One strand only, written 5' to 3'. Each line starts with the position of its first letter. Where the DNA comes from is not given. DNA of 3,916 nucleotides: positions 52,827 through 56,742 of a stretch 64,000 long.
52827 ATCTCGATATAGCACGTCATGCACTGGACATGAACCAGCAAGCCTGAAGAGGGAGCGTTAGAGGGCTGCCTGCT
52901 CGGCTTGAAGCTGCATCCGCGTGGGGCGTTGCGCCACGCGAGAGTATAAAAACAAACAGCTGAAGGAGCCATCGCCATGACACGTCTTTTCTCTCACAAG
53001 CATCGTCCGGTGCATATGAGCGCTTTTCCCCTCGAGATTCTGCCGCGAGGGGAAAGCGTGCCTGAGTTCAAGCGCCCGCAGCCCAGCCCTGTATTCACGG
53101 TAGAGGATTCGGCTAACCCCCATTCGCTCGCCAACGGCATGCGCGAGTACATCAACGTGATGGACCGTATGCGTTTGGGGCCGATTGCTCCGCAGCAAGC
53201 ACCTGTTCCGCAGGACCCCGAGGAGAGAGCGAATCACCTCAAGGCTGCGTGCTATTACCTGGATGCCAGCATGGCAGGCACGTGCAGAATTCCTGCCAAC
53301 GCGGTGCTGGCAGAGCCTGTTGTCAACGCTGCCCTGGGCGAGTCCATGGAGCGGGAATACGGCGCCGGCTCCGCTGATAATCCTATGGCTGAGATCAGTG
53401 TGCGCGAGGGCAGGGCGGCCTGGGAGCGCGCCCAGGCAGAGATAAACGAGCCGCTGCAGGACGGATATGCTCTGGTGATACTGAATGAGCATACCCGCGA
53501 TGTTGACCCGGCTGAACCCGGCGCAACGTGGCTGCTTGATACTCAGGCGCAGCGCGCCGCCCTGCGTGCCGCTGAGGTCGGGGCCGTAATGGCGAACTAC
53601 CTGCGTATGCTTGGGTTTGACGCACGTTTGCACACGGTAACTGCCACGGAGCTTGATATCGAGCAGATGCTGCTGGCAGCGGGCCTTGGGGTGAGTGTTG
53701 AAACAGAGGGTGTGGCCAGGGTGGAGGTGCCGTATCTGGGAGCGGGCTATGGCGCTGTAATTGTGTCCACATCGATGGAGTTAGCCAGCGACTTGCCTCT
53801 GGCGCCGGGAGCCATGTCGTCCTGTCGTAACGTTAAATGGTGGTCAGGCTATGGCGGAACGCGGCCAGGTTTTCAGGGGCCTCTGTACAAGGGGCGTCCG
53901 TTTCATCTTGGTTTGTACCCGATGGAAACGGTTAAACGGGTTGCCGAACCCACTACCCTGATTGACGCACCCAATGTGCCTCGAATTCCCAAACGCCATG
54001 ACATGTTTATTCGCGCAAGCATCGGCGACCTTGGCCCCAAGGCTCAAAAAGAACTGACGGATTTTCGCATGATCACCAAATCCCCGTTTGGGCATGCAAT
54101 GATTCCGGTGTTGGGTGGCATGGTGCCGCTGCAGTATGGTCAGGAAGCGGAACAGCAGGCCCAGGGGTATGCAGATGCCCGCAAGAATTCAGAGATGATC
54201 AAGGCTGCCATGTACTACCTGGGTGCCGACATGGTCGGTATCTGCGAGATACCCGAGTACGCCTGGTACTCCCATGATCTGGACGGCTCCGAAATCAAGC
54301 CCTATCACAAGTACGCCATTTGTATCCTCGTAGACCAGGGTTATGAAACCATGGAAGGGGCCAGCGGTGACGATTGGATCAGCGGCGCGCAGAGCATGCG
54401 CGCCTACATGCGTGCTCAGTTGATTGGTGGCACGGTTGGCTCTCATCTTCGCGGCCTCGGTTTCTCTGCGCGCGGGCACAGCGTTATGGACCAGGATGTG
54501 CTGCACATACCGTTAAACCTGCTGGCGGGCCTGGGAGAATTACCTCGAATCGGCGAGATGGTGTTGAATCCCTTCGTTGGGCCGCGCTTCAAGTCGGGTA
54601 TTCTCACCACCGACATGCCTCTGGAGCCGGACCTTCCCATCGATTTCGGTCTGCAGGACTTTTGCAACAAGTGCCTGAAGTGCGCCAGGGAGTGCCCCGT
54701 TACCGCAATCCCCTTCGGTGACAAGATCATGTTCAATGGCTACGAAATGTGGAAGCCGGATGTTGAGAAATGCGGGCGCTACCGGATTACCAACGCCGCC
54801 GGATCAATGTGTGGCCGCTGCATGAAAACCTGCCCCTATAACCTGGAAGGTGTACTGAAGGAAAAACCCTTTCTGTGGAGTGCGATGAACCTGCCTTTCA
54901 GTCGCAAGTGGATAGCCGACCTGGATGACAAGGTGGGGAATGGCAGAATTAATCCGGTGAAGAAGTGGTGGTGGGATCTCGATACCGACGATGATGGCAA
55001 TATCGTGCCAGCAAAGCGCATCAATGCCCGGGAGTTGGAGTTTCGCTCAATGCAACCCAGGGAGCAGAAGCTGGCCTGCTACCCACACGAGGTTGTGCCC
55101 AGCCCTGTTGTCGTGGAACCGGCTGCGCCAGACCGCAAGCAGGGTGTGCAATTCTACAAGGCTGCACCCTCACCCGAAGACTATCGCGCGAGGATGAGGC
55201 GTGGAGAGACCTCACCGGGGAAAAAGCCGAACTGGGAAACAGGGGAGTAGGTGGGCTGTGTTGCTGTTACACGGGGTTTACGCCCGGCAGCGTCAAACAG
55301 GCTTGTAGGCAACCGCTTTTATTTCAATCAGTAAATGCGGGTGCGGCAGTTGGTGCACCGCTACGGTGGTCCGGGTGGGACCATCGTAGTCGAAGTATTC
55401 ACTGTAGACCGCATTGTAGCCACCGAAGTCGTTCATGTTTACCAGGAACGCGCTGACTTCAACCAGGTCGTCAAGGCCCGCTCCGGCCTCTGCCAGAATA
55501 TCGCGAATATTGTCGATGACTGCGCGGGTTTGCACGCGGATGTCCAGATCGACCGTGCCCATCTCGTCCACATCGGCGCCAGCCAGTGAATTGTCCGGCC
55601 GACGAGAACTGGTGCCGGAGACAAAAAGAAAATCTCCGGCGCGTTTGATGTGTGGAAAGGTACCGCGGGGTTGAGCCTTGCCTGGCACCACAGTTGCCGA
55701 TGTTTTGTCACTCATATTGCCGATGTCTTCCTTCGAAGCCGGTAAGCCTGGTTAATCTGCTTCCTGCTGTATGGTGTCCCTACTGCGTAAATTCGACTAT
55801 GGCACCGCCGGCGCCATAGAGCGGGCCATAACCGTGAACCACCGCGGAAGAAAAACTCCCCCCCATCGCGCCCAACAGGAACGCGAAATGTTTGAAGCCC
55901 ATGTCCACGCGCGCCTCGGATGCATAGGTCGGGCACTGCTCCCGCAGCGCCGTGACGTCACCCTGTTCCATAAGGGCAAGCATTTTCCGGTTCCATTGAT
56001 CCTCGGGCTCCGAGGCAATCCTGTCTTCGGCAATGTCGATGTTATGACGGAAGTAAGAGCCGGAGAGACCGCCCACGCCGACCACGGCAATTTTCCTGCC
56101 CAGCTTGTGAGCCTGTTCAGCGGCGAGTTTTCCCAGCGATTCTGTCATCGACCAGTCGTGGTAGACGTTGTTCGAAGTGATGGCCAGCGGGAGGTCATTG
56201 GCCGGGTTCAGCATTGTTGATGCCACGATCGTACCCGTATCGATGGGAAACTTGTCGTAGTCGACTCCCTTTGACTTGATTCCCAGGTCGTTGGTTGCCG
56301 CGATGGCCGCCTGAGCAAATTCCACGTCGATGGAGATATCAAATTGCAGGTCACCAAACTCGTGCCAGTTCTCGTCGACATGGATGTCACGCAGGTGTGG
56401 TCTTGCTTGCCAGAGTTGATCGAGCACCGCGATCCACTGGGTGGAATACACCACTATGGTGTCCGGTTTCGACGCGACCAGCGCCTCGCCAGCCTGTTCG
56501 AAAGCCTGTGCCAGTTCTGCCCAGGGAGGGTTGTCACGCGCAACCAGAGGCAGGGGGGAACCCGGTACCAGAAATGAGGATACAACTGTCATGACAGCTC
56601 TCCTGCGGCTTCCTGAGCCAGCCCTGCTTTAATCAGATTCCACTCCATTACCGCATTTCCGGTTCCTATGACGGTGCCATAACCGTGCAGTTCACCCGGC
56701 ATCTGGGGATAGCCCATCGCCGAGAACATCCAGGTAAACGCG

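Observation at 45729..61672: Composite cluster joining phenol hydroxylase, a B12 reductive dehalogenase and 2-aminophenol dioxygenase: candidate aerobic halophenol/haloaminophenol pathway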

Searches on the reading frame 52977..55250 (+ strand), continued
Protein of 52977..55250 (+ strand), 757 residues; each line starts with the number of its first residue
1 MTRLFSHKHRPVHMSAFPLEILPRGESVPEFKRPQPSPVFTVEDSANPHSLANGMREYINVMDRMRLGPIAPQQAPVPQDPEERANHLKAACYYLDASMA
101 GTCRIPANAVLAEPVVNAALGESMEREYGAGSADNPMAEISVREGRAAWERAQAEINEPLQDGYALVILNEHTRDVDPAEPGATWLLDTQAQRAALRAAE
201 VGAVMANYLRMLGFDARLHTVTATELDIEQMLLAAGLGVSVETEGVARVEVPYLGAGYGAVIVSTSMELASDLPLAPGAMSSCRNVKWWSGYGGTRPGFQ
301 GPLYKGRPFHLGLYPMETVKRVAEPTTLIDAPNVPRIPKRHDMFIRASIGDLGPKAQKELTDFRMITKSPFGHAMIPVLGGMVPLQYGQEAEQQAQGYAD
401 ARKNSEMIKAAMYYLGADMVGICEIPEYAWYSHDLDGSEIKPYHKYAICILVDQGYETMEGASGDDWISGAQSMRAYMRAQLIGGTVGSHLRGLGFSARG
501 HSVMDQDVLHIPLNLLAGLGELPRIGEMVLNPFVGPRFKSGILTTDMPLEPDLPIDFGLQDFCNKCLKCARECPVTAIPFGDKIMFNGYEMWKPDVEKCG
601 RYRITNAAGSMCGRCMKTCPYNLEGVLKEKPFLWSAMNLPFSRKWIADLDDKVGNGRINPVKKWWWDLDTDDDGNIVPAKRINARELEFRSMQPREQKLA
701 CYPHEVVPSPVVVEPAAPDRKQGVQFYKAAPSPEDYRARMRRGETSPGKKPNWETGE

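Call 32: find_related_loci(query=window:52977-55250:+, collection=genome_contigs, flank=10000)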
Query window:52977-55250:+ (757 aa) in genome_contigs; peptide patterns used: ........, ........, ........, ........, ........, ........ (x = any residue, [..] = any of these).
411 stretches matched a pattern; 380 encode a relative of the query (tblastn E <= 1e-3); the best 80 are kept; 80 distinct loci.
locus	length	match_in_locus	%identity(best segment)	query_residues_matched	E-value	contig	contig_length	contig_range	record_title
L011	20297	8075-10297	74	1-744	0e+0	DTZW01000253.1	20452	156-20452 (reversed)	MAG TPA_asm: Gammaproteobacteria bacterium isolate UWMA-0258 NODE_3548_length_20452_cov_0.447846, whole genome shotgun s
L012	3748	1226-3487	68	3-757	0e+0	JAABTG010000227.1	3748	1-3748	MAG: Thiotrichales bacterium isolate S21.Bin127 Scaffold_202, whole genome shotgun sequence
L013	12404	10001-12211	68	1-739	0e+0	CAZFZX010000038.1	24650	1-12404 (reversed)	MAG TPA_asm: uncultured Enterobacteriaceae bacterium isolate SRP308112_co1_420 genome assembly, contig: NODE_2904_length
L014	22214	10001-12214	68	1-739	0e+0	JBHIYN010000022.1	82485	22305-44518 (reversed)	MAG: Gammaproteobacteria bacterium isolate MAG77 WDNA06_bin.19.orig_22, whole genome shotgun sequence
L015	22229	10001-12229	64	3-741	0e+0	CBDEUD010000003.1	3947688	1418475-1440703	MAG: Gammaproteobacteria bacterium isolate 6e6111ba-c27c-4040-81f0-885b4b8a4f34 genome assembly, contig: contig_3, whole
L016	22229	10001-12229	65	3-741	0e+0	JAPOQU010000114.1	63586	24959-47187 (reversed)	MAG: Gammaproteobacteria bacterium isolate APA_bin_93 c_000000519202, whole genome shotgun sequence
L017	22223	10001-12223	65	3-739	0e+0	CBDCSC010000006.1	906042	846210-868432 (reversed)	MAG: Gammaproteobacteria bacterium isolate cf513f33-0391-49c8-bdd4-56b301b507bf genome assembly, contig: contig_6, whole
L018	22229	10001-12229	65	3-741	0e+0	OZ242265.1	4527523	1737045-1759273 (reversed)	MAG: Gammaproteobacteria bacterium isolate e770b403-878d-4ab6-9ba2-f911db374a53 genome assembly, chromosome: 1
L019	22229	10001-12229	65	3-741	0e+0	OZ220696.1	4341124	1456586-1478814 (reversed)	MAG: Gammaproteobacteria bacterium isolate 0e11e2d6-1b48-4829-982c-b9eef2b3ec67 genome assembly, chromosome: 1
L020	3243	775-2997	68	3-745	0e+0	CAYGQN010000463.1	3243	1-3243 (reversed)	MAG TPA_asm: uncultured Gammaproteobacteria bacterium isolate ERP117304_co3_111 genome assembly, contig: NODE_44436_leng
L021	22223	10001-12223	66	3-739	0e+0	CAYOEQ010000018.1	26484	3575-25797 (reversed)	MAG TPA_asm: uncultured Enterobacteriaceae bacterium isolate SRP109090_co1_82 genome assembly, contig: NODE_2439_length_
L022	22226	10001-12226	65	3-740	0e+0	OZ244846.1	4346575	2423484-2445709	MAG: Gammaproteobacteria bacterium isolate c4b6e239-c71f-4241-b0b0-6ad111843a63 genome assembly, chromosome: 1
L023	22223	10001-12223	65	3-739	0e+0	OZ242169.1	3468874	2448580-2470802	MAG: Gammaproteobacteria bacterium isolate ff4940f8-66a3-454c-92a4-cb6e2abc23bc genome assembly, chromosome: 1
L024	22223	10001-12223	65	3-739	0e+0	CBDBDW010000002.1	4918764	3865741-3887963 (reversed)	MAG: Gammaproteobacteria bacterium isolate 554e3a7e-5989-4f2a-9094-f6ca052332fc genome assembly, contig: contig_2, whole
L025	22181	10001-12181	65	1-730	0e+0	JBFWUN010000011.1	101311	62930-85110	MAG: Gammaproteobacteria bacterium isolate CA_2019_TPBF_71 NODE_1821_length_101311_cov_35.572561_TPBF, whole genome shot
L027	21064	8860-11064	66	1-736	0e+0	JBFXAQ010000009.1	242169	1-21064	MAG: Gammaproteobacteria bacterium isolate CA_2019_TPBS_26 NODE_454_length_242169_cov_46.392064_TPBS, whole genome shotg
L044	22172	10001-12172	55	3-723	0e+0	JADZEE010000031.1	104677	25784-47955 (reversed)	MAG: Gammaproteobacteria bacterium isolate SJ809 c_000000281140, whole genome shotgun sequence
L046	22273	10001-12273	95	1-757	0e+0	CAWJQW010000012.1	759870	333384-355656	MAG: uncultured Gammaproteobacteria bacterium isolate MFD03804.bin.2.195 genome assembly, contig: contig_4008, whole gen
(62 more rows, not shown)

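Call 45: search_protein_families(library=pfam, proteins=[L046:12318-13598:-, L005:9177-9791:-, L005:12979-13545:-, L027:13600-14700:-], max_evalue=0.001)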
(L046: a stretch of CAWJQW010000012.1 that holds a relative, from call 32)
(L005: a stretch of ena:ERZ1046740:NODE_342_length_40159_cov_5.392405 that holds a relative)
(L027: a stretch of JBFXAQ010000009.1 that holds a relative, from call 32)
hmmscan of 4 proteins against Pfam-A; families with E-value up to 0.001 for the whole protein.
L046:12318-13598:- (426 aa): 0 families

L005:9177-9791:- (204 aa): 2 families
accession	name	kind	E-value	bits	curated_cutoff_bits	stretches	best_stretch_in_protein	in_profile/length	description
PF14246.11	TetR_C_7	-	5.3e-27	94.6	22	1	85-201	2-118/119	AefR-like transcriptional repressor, C-terminal domain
PF00440.29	TetR_N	-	5.7e-16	58.5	24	1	14-60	1-47/47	Bacterial regulatory proteins, tetR family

L005:12979-13545:- (188 aa): 1 family
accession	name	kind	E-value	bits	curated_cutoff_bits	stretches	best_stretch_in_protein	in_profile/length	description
PF00296.26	Bac_luciferase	-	2.5e-08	34.1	27.9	1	6-145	165-307/314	Luciferase-like monooxygenase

L027:13600-14700:- (367 aa): 0 families

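Call 69: find_encoding_contigs(protein=P0074, flank=10000, max_places=1)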
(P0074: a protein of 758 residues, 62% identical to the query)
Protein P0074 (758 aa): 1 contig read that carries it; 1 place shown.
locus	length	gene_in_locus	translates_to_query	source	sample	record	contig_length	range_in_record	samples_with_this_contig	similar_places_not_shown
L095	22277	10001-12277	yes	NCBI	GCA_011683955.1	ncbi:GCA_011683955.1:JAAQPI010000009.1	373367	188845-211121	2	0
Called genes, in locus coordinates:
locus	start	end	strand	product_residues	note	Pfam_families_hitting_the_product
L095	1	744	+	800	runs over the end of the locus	PF03176:MMPL, PF02355:SecD_SecF_C (weak)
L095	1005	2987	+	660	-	PF06980:DUF1302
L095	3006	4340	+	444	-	PF07044:DUF1329, PF17131:TP_0789-like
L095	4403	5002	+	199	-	PF01323:DSBA, PF13462:Thioredoxin_4 (faint)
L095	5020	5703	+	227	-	PF00462:Glutaredoxin (weak), PF02798:GST_N, PF13417:GST_N_3, PF13409:GST_N_2, PF17172:GST_N_4 (weak)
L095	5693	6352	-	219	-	PF00440:TetR_N, PF14246:TetR_C_7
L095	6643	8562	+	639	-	PF01558:POR, PF01855:POR_N, PF17147:PFOR_II (weak)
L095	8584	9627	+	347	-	PF02775:TPP_enzyme_C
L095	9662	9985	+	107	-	PF12797:Fer4_2 (faint), PF12837:Fer4_6 (faint), PF13237:Fer4_10 (faint), PF14697:Fer4_21 (faint), PF12838:Fer4_7 (weak), PF13187:Fer4_9 (weak), PF00037:Fer4 (weak), PF11953:DUF3470, +2 more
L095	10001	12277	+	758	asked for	PF12838:Fer4_7 (weak)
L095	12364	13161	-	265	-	PF02798:GST_N, PF13409:GST_N_2, PF13417:GST_N_3, PF00043:GST_C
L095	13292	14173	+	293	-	PF00126:HTH_1, PF03466:LysR_substrate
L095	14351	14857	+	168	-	-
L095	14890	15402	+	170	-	-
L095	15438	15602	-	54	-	-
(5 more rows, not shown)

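Call 83: search_protein_families(library=pfam, proteins=[L044:648-1310:+, L044:1319-2176:+, L044:4441-5796:+, L044:6013-7416:+, L044:7106-8692:+, L044:8718-9944:+, L044:12500-14155:+, L044:14354-15406:+, L027:13674-15950:-, L027:6908-8338:+], max_evalue=0.00001)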
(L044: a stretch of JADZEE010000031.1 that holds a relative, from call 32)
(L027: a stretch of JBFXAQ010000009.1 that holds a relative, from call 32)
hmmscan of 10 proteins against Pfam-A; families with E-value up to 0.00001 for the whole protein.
L044:648-1310:+ (220 aa): 0 families

L044:1319-2176:+ (285 aa): 0 families

L044:4441-5796:+ (451 aa): 0 families

L044:6013-7416:+ (467 aa): 0 families

L044:7106-8692:+ (528 aa): 1 family
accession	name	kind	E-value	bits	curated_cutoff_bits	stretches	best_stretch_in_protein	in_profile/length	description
PF00171.27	Aldedh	-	1.6e-143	479.1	23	1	45-508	4-461/461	Aldehyde dehydrogenase family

L044:8718-9944:+ (408 aa): 0 families

L044:12500-14155:+ (551 aa): 0 families

L044:14354-15406:+ (350 aa): 0 families

L027:13674-15950:- (758 aa): 2 families
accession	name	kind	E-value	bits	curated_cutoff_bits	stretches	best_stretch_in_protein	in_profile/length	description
PF00501.34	AMP-binding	-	3.8e-08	33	29.9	1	337-613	77-375/384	AMP-binding enzyme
PF14535.12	AMP-binding_C_2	-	4.5e-08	33.7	25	1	661-752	1-92/96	AMP-binding enzyme C-terminal domain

L027:6908-8338:+ (476 aa): 0 families

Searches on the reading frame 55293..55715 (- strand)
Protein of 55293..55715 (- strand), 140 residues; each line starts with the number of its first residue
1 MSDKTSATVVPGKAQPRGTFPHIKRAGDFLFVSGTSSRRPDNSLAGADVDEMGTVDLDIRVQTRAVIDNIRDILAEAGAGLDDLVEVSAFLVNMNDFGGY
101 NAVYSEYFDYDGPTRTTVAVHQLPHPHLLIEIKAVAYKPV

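Call 4: search_protein_families(library=pfam, proteins=[window:55293-55715:-])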
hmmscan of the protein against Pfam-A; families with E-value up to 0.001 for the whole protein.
window:55293-55715:- (140 aa): 1 family
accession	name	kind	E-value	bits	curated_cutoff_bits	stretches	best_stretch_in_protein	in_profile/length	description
PF01042.26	Ribonuc_L-PSP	-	3.7e-26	92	27.3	1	16-137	7-120/121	Endoribonuclease L-PSP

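Call 6: search_protein_families(library=ncbifam, proteins=[window:55293-55715:-])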
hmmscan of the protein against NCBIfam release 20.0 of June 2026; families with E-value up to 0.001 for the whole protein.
window:55293-55715:- (140 aa): 3 families
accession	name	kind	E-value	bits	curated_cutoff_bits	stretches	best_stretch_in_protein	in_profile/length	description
TIGR00004.1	TIGR00004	subfamily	9e-22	77.6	106.25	1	18-137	14-124/125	Rid family detoxifying hydrolase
TIGR03610.1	RutC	equivalog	3.2e-14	53.1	169.1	1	9-137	7-125/127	pyrimidine utilization protein C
NF008490.0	PRK11401.1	equivalog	5.8e-12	45.6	222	1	51-137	38-126/129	enamine/imine deaminase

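Call 73: search_solved_structures(query=window:55293-55715:-, max_evalue=0.00001)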
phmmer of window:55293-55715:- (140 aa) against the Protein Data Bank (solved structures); distinct sequences matched with E-value up to 0.00001: 48.
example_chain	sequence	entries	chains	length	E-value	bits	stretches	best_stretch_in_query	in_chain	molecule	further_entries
6izh_A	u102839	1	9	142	1e-57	197.4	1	5-140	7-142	2-aminomuconate deaminase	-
2dyy_A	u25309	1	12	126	1.4e-20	77.2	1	14-138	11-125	UPF0076 protein PH0854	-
2csl_A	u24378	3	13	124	2.2e-19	73.3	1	18-136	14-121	protein translation initiation inhibitor | translation initiation inhibitor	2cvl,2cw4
1x25_A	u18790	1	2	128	6.1e-17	65.4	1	15-136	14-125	Hypothetical UPF0076 protein ST0811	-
3quw_A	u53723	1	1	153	1.7e-13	54.3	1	10-135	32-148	Protein MMF1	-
1jd1_A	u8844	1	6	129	3.5e-13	53.3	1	17-136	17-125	HYPOTHETICAL 13.9 KDA PROTEIN IN FCY2-PET117 INTERGENIC REGION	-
1qd9_A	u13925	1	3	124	3.7e-13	53.2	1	55-136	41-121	PURINE REGULATORY PROTEIN YABJ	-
5y6u_A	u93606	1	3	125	3.7e-13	53.2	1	55-136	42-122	YabJ protein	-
5yu2_A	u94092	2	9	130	4.8e-13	52.8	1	54-135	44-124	Translation initiation inhibitor homologue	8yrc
1xrg_A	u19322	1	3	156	7.9e-13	52.1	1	26-138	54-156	Putative translation initiation inhibitor, yjgF family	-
7cd2_A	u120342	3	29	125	9.9e-13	51.8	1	55-136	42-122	YabJ protein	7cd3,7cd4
2cwj_A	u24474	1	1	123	2.6e-12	50.4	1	15-137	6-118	putative endonuclease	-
2b33_A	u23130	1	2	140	3.3e-12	50.1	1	25-138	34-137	protein synthesis inhibitor, putative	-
2uyj_A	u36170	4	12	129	7.1e-12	49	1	51-138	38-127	PROTEIN TDCF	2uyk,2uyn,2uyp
3l7q_A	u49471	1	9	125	7.1e-12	49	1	21-136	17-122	Putative translation initiation inhibitor, aldR regulator-like protein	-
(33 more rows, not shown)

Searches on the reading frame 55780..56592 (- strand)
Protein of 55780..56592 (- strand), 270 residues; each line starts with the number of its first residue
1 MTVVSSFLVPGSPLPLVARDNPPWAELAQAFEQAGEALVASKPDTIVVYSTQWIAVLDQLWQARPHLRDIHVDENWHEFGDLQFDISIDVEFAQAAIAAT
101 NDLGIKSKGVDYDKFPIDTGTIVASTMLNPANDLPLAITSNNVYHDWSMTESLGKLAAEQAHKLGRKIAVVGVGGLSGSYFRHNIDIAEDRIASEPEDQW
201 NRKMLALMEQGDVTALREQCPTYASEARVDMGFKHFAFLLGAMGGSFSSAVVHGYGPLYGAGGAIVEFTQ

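Call 4: search_protein_families(library=pfam, proteins=[window:55780-56592:-])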
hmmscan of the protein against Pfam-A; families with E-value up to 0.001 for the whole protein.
window:55780-56592:- (270 aa): 1 family
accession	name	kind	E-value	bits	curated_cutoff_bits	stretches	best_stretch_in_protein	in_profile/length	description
PF02900.23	LigB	-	1.2e-16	61.1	26.3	1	20-265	20-265/269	Catalytic LigB subunit of aromatic ring-opening dioxygenase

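Call 6: search_protein_families(library=ncbifam, proteins=[window:55780-56592:-])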
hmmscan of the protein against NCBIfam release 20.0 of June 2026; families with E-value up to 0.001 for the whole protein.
window:55780-56592:- (270 aa): 1 family
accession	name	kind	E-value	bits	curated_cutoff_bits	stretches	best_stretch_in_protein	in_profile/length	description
TIGR02298.1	HpaD_Fe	equivalog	3.8e-15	56.1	315.95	1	43-263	50-277/284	3,4-dihydroxyphenylacetate 2,3-dioxygenase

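Call 8: search_solved_structures(query=window:55780-56592:-, max_evalue=0.001, show_alignments=1)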
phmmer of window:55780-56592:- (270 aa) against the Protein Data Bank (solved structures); distinct sequences matched with E-value up to 0.001: 6.
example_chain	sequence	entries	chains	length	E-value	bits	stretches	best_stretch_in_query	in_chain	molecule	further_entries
3vsg_A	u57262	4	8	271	2.9e-100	338.4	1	1-268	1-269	2-amino-5-chlorophenol 1,6-dioxygenase alpha subunit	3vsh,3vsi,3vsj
8ihg_B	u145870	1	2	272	4.1e-91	308.4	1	2-269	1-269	2-aminophenol 1,6-dioxygenase alpha subunit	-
7txy_A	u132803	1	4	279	1.7e-47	165.4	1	3-267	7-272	2-amino-5-chlorophenol 1,6-dioxygenase subunit alpha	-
3vsg_B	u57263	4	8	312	3.5e-27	98.8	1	16-268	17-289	2-amino-5-chlorophenol 1,6-dioxygenase beta subunit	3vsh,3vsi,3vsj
8ihg_A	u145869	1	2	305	3.9e-25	92.1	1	4-268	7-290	2-aminophenol 1,6-dioxygenase beta subunit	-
7txy_B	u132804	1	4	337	2.6e-21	79.5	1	18-268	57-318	2-aminophenol 1,6-dioxygenase subunit beta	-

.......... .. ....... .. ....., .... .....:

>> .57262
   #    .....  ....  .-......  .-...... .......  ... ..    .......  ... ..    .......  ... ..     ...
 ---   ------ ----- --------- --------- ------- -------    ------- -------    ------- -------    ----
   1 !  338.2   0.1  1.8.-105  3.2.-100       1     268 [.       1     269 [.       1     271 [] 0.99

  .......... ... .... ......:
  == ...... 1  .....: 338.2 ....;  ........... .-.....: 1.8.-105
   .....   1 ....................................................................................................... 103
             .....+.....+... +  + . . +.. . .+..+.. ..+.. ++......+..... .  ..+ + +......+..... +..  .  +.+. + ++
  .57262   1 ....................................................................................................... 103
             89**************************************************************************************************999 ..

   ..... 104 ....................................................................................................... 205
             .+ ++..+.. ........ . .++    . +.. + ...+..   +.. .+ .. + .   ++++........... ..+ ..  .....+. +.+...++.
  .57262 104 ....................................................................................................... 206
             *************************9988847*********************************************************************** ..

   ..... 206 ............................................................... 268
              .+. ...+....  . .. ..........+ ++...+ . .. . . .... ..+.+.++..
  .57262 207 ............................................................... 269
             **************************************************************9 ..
